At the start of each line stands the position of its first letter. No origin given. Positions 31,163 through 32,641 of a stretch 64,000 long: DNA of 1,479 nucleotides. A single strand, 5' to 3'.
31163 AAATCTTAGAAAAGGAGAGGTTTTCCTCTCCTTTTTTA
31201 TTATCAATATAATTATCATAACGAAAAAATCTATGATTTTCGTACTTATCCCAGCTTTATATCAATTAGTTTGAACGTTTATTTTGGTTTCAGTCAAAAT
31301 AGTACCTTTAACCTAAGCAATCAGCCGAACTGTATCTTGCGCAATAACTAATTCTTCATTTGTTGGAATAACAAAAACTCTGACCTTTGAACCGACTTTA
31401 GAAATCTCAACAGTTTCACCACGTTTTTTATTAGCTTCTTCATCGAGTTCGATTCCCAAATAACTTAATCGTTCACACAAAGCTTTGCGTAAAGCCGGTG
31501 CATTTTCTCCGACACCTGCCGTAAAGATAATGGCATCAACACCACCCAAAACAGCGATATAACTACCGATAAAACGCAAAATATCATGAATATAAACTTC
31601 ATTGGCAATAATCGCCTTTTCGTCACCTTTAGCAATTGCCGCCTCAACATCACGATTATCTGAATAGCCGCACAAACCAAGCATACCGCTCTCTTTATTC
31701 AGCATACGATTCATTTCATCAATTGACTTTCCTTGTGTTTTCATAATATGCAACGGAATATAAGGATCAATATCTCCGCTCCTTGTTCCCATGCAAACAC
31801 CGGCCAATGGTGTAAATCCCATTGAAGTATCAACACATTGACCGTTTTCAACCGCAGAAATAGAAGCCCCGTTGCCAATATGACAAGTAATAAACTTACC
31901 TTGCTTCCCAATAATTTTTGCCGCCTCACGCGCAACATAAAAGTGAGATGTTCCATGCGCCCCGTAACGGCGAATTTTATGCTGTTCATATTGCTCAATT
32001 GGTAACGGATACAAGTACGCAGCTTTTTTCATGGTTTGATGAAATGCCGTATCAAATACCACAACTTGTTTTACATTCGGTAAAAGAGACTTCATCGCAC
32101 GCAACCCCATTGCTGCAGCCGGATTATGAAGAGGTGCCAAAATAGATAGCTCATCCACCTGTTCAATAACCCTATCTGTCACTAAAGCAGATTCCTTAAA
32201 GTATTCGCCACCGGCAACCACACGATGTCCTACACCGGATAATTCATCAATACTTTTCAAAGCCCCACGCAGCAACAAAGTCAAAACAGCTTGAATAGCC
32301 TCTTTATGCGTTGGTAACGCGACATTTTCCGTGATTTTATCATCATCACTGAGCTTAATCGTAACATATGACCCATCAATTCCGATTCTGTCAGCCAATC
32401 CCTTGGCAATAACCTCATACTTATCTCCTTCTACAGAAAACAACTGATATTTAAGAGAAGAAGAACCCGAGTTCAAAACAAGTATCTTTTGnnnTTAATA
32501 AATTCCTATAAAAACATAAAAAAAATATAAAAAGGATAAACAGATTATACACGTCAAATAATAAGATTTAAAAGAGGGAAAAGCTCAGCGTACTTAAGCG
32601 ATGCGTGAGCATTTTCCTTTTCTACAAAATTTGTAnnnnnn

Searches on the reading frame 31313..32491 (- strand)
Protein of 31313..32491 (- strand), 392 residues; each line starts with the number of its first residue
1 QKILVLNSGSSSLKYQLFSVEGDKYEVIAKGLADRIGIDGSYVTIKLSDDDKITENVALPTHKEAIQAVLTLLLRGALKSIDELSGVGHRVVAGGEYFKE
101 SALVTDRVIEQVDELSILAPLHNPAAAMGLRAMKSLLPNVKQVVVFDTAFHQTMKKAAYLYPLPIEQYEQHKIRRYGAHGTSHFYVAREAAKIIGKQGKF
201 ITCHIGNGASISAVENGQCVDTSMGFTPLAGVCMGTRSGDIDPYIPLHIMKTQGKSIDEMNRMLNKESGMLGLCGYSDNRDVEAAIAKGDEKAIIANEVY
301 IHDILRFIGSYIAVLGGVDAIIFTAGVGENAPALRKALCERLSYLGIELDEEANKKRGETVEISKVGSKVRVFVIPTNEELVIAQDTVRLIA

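Call 85: search_protein_families(library=pfam, proteins=[window:31313-32491:-], max_evalue=0.00001)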
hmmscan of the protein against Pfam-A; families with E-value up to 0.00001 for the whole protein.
window:31313-32491:- (392 aa): 1 family
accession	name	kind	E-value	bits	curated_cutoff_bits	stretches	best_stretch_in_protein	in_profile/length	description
PF00871.23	Acetate_kinase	-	2.7e-148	494.3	22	1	2-385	1-392/392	Acetokinase family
